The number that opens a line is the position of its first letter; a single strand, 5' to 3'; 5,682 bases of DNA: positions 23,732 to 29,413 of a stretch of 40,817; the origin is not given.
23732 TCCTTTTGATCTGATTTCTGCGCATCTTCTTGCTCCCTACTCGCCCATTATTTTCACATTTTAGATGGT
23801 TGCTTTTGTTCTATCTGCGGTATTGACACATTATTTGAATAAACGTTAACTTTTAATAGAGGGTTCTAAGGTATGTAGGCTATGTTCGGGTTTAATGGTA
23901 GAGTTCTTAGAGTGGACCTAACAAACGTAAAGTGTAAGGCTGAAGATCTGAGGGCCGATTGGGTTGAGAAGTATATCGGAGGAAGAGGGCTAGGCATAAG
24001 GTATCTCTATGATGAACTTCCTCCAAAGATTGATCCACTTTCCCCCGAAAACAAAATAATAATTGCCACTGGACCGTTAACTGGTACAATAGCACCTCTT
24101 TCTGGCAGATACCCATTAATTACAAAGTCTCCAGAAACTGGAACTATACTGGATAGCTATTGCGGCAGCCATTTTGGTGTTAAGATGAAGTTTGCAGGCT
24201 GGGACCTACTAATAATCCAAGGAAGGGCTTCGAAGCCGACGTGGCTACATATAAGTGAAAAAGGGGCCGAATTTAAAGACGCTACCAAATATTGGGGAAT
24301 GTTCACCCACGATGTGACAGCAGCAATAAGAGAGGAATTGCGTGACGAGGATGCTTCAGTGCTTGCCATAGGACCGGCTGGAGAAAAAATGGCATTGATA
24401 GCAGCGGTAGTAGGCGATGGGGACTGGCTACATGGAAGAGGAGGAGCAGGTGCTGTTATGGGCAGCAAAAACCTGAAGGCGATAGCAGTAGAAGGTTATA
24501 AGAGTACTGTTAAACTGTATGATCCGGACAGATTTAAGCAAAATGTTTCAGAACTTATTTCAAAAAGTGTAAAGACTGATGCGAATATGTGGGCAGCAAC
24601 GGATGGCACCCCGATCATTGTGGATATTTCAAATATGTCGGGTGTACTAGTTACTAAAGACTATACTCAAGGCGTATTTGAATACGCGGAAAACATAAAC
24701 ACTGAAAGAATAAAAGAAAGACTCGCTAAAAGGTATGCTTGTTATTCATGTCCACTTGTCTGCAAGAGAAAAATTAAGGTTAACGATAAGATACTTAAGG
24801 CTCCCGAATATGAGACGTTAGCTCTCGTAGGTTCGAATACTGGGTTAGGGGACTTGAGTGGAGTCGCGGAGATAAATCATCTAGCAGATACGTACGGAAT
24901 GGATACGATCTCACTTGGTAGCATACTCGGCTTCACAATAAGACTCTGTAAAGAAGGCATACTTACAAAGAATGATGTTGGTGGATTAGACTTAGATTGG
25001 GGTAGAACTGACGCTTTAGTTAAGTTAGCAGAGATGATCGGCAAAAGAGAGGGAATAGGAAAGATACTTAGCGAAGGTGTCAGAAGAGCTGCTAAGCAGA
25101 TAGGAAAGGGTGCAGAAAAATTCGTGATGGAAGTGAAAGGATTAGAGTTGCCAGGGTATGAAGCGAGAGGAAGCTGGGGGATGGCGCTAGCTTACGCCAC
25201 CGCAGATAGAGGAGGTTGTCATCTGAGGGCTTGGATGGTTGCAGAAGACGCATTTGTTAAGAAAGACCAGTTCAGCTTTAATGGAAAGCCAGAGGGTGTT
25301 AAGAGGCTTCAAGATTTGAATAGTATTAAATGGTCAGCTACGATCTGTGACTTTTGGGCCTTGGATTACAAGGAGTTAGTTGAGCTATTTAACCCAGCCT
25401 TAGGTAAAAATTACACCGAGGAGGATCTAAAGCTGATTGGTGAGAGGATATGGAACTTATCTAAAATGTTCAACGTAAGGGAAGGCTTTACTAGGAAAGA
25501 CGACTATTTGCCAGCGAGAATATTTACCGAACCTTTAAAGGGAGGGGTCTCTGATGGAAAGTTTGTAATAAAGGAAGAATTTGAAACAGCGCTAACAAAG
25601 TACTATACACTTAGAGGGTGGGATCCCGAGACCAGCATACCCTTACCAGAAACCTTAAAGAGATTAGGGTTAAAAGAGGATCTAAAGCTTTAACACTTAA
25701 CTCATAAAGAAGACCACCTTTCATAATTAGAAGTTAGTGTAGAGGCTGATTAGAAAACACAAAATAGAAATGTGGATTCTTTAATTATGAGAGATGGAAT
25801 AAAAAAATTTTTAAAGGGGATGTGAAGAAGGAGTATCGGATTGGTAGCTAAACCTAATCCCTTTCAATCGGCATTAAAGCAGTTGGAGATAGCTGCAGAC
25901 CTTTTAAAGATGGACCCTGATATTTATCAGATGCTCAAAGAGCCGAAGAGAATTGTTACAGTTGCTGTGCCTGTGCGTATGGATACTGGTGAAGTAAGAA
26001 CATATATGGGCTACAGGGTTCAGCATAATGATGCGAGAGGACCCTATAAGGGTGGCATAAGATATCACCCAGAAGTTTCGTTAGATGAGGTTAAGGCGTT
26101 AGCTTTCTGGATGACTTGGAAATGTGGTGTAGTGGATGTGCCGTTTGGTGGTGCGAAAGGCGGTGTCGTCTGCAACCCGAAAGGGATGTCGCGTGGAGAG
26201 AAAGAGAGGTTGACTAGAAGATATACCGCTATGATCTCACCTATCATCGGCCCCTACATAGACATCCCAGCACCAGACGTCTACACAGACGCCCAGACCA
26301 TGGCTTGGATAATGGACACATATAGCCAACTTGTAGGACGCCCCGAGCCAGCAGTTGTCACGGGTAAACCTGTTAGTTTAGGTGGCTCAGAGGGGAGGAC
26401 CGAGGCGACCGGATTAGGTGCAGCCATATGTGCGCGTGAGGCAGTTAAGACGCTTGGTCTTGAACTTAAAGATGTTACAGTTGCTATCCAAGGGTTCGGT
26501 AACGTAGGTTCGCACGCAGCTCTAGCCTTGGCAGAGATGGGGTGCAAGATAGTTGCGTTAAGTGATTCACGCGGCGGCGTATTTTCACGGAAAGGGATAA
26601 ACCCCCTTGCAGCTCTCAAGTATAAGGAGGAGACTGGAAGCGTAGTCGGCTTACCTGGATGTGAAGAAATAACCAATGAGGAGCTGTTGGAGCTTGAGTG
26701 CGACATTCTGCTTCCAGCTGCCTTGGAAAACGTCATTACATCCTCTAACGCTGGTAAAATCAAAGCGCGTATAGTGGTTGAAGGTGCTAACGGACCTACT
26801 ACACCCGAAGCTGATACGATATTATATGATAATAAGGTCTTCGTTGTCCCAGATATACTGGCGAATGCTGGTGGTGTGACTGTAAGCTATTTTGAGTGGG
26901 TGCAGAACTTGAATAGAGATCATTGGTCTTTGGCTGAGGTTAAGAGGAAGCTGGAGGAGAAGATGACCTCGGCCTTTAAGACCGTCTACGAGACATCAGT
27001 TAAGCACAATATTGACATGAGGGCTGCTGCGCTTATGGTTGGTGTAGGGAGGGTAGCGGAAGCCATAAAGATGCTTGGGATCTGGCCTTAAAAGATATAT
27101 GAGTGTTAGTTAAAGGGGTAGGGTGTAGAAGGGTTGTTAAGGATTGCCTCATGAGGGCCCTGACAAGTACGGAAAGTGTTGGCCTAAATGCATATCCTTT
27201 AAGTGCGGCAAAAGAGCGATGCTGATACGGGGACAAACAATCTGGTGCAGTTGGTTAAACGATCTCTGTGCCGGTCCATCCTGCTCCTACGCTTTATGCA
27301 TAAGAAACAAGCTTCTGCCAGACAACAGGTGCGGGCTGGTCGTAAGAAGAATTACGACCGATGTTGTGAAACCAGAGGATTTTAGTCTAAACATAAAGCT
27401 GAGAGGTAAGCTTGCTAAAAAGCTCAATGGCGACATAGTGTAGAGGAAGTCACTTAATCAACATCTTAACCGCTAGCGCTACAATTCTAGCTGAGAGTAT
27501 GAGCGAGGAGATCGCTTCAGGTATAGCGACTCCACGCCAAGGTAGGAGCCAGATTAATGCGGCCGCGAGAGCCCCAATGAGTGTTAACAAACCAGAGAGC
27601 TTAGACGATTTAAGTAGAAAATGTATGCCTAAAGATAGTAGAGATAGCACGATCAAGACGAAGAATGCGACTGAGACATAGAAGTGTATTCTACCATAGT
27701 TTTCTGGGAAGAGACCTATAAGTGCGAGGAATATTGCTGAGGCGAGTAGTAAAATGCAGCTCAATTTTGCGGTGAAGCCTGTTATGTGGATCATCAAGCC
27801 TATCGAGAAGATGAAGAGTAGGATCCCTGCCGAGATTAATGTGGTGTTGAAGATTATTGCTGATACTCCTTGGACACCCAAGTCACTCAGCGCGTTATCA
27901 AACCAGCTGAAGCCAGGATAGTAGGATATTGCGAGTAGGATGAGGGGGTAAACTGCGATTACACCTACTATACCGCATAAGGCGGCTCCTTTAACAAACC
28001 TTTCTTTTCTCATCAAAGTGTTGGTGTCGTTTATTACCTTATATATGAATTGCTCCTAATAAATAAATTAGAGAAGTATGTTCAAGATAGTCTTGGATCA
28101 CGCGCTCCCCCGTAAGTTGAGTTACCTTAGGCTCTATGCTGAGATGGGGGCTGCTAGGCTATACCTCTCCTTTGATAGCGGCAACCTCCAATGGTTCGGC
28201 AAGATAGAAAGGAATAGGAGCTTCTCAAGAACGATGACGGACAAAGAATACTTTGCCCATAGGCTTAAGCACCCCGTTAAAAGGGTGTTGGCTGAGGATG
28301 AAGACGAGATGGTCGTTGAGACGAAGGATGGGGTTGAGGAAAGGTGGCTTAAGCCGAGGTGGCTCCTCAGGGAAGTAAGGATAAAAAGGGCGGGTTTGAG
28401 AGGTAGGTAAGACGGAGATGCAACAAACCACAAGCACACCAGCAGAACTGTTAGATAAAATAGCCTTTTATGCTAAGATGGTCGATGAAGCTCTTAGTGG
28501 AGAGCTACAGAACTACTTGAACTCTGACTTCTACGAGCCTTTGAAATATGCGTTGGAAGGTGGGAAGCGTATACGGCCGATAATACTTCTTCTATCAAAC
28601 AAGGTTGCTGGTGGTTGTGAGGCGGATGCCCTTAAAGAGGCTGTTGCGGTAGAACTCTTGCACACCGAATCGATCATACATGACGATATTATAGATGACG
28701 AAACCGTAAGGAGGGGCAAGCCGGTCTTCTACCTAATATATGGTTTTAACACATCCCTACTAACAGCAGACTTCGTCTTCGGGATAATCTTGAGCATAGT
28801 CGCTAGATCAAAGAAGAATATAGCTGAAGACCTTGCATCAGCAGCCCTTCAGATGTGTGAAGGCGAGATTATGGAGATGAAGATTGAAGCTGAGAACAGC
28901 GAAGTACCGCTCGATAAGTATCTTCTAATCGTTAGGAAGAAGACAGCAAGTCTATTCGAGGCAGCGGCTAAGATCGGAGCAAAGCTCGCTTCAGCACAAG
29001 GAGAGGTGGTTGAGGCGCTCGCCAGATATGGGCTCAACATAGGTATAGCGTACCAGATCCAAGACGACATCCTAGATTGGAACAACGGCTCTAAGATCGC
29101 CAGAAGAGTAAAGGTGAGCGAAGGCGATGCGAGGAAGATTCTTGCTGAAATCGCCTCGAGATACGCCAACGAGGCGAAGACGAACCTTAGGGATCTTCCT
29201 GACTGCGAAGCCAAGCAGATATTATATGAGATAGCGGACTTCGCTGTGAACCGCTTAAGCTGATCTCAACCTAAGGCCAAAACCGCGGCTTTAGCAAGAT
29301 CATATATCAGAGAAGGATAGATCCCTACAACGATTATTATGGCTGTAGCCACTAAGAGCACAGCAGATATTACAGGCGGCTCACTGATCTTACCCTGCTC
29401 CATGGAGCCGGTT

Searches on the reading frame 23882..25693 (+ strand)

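Call 40: search_protein_families(library=pfam, proteins=[window:23882-25693:+], max_evalue=0.00001)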
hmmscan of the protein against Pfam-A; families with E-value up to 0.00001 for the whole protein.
window:23882-25693:+ (603 aa): 2 families
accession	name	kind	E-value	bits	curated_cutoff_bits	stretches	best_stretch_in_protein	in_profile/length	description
PF01314.23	AFOR_C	-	3.1e-128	428.6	27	1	226-597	6-385/385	Aldehyde ferredoxin oxidoreductase, domains 2 & 3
PF02730.20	AFOR_N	-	8.6e-76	254.5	29.8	1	6-205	1-198/199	Aldehyde ferredoxin oxidoreductase, N-terminal domain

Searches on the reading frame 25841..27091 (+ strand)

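Call 4: search_protein_families(library=pfam, proteins=[window:25841-27091:+])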
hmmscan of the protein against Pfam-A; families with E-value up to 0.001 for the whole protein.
window:25841-27091:+ (416 aa): 4 families
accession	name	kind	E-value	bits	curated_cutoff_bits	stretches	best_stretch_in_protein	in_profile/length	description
PF00208.27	ELFV_dehydrog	-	1e-82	277.9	23.4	1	181-412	1-240/241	Glutamate/Leucine/Phenylalanine/Valine dehydrogenase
PF02812.23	ELFV_dehydrog_N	-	3e-58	195.5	25.3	1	35-162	1-128/129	Glu/Leu/Phe/Val dehydrogenase, dimerisation domain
PF02826.25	2-Hacid_dh_C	-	3.8e-05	23.6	25.1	1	203-244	28-69/178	D-isomer specific 2-hydroxyacid dehydrogenase, NAD binding domain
PF00899.27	ThiF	-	0.00069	19.3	28.1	0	208-242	17-51/238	ThiF family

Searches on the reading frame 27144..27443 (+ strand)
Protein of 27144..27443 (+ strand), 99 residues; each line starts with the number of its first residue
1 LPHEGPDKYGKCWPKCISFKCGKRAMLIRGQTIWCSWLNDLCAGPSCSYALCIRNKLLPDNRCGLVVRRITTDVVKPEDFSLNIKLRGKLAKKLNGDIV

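Call 4: search_protein_families(library=pfam, proteins=[window:27144-27443:+])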
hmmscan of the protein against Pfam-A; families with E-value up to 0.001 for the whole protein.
window:27144-27443:+ (99 aa): 0 families

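Call 37: search_protein_families(library=pfam, proteins=[window:27144-27443:+], max_evalue=0.1)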
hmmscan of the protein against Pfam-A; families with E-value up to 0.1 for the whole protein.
window:27144-27443:+ (99 aa): 1 family
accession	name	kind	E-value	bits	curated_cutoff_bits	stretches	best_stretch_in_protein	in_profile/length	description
PF18207.7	LIFR_N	-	0.026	15.3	24.1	1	31-85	11-63/79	Leukemia inhibitory factor receptor N-terminal domain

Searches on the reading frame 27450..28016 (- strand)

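Call 4: search_protein_families(library=pfam, proteins=[window:27450-28016:-])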
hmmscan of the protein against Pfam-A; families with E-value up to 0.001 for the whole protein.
window:27450-28016:- (188 aa): 1 family
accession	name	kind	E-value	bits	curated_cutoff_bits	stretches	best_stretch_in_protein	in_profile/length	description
PF06197.19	DUF998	-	6.7e-23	81.7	30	1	16-183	1-183/184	Protein of unknown function (DUF998)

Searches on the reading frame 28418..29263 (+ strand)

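Call 4: search_protein_families(library=pfam, proteins=[window:28418-29263:+])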
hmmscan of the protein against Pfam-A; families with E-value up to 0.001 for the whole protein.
window:28418-29263:+ (281 aa): 1 family
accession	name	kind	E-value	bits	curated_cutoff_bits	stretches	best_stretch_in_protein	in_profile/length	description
PF00348.22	polyprenyl_synt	-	3.9e-52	177.4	27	1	38-224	4-194/251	Polyprenyl synthetase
